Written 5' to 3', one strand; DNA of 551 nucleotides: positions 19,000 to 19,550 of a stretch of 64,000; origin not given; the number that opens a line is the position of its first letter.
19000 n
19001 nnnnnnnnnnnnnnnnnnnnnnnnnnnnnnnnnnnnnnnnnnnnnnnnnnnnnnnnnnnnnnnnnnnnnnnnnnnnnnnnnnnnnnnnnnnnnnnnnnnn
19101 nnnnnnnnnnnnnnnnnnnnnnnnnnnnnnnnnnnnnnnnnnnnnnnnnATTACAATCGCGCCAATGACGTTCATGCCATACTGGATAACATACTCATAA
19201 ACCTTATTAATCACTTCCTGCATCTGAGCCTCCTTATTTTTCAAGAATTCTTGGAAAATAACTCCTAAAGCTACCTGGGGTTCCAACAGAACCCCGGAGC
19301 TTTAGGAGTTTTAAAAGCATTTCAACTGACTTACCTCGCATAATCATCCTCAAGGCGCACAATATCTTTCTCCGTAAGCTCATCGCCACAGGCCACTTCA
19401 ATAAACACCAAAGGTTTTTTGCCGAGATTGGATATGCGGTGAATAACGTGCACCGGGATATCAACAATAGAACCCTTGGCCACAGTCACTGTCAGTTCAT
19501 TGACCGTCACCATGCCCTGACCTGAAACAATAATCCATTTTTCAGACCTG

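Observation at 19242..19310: Structured intergenic element with compensatory stem substitutions between its two copies (copy 1)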

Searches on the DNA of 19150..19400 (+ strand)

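Call 28: search_dna_similar(query=window:19230-19316:+, collection=plasmids, mode=distant, max_evalue=1, max_rows=10)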
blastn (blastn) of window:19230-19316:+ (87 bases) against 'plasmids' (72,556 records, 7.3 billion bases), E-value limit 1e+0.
No match.
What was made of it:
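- Tried and rejected: blastn against PLSDB plasmids found no match (call 28).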

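Call 29: search_rna_families(source=window, start=19150, end=19400, threshold=evalue, max_evalue=10)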
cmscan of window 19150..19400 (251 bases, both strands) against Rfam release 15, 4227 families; matches with E-value up to 10: 2.
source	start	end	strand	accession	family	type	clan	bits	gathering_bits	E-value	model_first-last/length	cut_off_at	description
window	19175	19333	-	RF03146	RAGATH-9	Gene; sRNA;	-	16.1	75.2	1.4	1-173/173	no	RAGATH-9 RNA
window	19260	19309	-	RF03501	mir-3140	Gene; miRNA;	-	15.4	93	2.8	1-90/90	no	mir-3140 microRNA precursor family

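Call 61: build_rna_model(alignment_id=A3, structure=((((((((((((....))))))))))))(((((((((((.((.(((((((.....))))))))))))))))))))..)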
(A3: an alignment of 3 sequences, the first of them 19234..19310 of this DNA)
Model R1 built from alignment A3 (3 sequences, 77 columns); structure: as given.
model positions 77; base pairs 32; branch points 1; effective number of sequences 1.37; information 0.735 bits per position. Calibrated on 0.2 Mb of random sequence (short: E-values are rough).
structure used (alignment columns):
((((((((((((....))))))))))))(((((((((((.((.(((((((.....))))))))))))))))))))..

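Call 62: search_with_rna_model(model_id=R1, sources=[window, L001, L002, L003, L091, L092, L093, L094, L119, L120, L121, L122, L123, L124, L125, L126, L127, L128, L129, L130, L131], max_evalue=10, show_alignments=6)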
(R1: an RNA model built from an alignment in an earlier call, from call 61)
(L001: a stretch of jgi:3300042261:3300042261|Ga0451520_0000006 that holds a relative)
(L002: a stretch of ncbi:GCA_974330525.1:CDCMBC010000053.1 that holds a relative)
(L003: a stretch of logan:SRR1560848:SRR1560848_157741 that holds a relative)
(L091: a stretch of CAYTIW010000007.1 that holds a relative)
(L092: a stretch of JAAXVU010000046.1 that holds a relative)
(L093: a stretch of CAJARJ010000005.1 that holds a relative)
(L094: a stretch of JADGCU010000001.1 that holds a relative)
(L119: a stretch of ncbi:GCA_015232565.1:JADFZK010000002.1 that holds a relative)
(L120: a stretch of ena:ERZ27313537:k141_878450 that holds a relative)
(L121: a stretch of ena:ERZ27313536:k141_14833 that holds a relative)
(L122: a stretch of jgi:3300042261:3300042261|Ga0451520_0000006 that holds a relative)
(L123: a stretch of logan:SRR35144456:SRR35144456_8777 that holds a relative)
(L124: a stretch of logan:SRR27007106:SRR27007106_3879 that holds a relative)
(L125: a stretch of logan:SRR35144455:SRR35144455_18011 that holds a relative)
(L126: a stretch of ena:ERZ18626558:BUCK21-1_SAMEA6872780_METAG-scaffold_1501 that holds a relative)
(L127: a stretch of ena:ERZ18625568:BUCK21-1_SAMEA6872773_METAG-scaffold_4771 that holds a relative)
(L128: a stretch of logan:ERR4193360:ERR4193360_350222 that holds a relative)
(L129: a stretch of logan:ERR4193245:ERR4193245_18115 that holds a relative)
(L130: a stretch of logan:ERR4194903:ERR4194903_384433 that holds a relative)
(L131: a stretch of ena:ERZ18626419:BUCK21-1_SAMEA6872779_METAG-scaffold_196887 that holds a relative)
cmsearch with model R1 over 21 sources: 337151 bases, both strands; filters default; matches with E-value up to 10: 7.
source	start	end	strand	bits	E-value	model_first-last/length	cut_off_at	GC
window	19234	19310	+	97.7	1.2e-18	1-77/77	no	0.4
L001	7351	7427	+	92.7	1.5e-17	1-77/77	no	0.51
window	34171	34245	+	86.4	3.6e-16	1-77/77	no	0.44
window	34145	34198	-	33.2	0.00017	1-77/77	no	0.3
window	19260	19316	-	27.9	0.0025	1-77/77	no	0.46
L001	7339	7378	-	25.3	0.0096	1-77/77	no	0.45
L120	617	684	+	16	1.1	1-77/77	no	0.51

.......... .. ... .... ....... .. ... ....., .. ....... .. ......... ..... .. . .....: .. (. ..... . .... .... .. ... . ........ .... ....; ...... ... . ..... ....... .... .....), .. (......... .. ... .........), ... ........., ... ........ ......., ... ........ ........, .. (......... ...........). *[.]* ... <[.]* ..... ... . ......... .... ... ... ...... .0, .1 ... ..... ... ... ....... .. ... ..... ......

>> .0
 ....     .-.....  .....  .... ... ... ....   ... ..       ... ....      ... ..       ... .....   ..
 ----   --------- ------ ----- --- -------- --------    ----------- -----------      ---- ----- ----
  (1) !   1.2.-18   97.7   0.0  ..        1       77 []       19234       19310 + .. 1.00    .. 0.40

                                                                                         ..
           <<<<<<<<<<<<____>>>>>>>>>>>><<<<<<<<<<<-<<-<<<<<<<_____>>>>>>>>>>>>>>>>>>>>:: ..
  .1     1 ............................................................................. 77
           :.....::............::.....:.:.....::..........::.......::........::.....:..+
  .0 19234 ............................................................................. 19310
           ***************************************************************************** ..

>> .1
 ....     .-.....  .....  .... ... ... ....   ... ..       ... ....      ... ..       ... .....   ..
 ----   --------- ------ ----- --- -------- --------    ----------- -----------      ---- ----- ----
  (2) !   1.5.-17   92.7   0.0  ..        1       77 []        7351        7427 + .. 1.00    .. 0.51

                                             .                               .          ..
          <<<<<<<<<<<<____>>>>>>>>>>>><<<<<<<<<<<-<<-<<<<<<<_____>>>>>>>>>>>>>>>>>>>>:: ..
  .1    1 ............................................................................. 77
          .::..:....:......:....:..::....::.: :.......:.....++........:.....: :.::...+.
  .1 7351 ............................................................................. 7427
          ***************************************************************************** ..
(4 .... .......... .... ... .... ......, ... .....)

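Call 71: search_with_rna_model(model_id=R1, sources=[L132, L133, L134, L135, L136, L137, L138], max_evalue=10)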
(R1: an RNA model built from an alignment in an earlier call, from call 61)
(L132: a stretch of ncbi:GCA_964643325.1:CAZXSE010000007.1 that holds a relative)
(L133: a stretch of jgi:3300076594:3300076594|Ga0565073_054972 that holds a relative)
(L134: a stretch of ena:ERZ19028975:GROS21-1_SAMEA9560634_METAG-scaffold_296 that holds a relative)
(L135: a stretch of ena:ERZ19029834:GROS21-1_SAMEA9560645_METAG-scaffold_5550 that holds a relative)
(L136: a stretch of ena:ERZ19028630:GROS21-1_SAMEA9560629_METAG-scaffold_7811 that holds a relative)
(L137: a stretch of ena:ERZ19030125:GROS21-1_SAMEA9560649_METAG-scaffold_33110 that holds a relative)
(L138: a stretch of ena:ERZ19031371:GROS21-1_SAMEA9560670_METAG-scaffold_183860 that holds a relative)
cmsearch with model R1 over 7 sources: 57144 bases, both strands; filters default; matches with E-value up to 10: 0.
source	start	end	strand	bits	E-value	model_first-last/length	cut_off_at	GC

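Call 79: search_with_rna_model(model_id=R1, sources=[L139, L140], max_evalue=10, filters=off)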
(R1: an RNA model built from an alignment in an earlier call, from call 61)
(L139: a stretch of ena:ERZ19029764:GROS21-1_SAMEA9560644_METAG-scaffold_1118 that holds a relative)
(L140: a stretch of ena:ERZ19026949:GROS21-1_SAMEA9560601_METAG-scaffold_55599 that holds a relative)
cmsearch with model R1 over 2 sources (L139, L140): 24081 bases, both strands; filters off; matches with E-value up to 10: 11.
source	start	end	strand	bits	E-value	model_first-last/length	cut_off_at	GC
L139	9956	10016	+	14.1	0.19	1-77/77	no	0.39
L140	24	84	+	14.1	0.19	1-77/77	no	0.39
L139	6142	6189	-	11.3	0.79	1-77/77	no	0.4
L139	9950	9983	-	9.5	2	1-77/77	no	0.41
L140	18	51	-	9.5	2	1-77/77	no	0.41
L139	12242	12295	-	9.2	2.3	1-77/77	no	0.35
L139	6142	6187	+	8.6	3.1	1-77/77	no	0.39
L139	12242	12299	+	7.2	6.3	1-77/77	no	0.33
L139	4882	4906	-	7.2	6.5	37-67/77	no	0.52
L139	17066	17139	-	6.8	7.9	1-77/77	no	0.49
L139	17630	17665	+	6.6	8.7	1-77/77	no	0.58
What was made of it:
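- No further member appeared in about 420 kb of related Omnitrophota DNA searched with a covariance model (calls 62, 71, 79).
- Tried and rejected: The covariance model R1, searched over about 420 kb of related loci (calls 62, 71, 79), found only the three known members.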
